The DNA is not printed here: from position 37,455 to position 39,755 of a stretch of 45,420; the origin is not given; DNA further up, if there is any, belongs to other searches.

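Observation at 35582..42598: Self-contained, compositionally different cassette: promoter, rSAM/SPASM, GT2, GT-C, and a translationally coupled secreted DNRLRE/PT-linker esterase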

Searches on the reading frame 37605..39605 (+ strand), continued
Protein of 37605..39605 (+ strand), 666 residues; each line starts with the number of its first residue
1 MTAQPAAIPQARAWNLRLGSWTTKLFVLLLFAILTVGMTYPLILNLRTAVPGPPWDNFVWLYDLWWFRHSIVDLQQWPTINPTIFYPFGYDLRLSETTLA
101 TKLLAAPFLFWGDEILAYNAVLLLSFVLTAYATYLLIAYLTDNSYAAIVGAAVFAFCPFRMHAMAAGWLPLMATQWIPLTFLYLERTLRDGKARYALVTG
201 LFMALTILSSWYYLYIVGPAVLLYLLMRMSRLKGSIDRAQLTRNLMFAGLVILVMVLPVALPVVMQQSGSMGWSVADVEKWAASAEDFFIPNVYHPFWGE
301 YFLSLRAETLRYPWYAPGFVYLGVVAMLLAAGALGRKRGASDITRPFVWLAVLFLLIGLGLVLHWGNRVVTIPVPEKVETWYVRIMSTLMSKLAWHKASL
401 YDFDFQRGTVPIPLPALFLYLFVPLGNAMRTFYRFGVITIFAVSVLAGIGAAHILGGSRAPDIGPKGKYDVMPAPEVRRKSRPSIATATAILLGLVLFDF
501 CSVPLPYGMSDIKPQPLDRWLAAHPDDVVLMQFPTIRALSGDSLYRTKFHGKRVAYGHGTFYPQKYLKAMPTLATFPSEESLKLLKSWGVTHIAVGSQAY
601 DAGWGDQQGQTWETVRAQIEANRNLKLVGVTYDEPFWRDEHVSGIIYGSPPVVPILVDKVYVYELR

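Call 78: search_protein_families(library=pfam, alignment_id=A1, max_evalue=0.001)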
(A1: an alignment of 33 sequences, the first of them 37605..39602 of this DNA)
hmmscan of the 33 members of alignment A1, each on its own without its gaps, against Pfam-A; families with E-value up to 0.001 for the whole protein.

A. member 1, window:37605-39602:+ (666 aa): 1 family
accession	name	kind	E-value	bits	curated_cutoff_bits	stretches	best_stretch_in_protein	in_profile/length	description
PF10131.15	PTPS_related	-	1e-06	27.9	26.4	1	108-365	17-249/621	6-pyruvoyl-tetrahydropterin synthase related domain; membrane protein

B. families by the number of members that match (of 33 scanned): 3 families
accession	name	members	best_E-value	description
PF10131.15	PTPS_related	21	5.3e-09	6-pyruvoyl-tetrahydropterin synthase related domain; membrane protein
PF09586.16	YfhO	16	3.1e-09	Bacterial membrane protein YfhO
PF13231.12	PMT_2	2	1.4e-05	Dolichyl-phosphate-mannose-protein mannosyltransferase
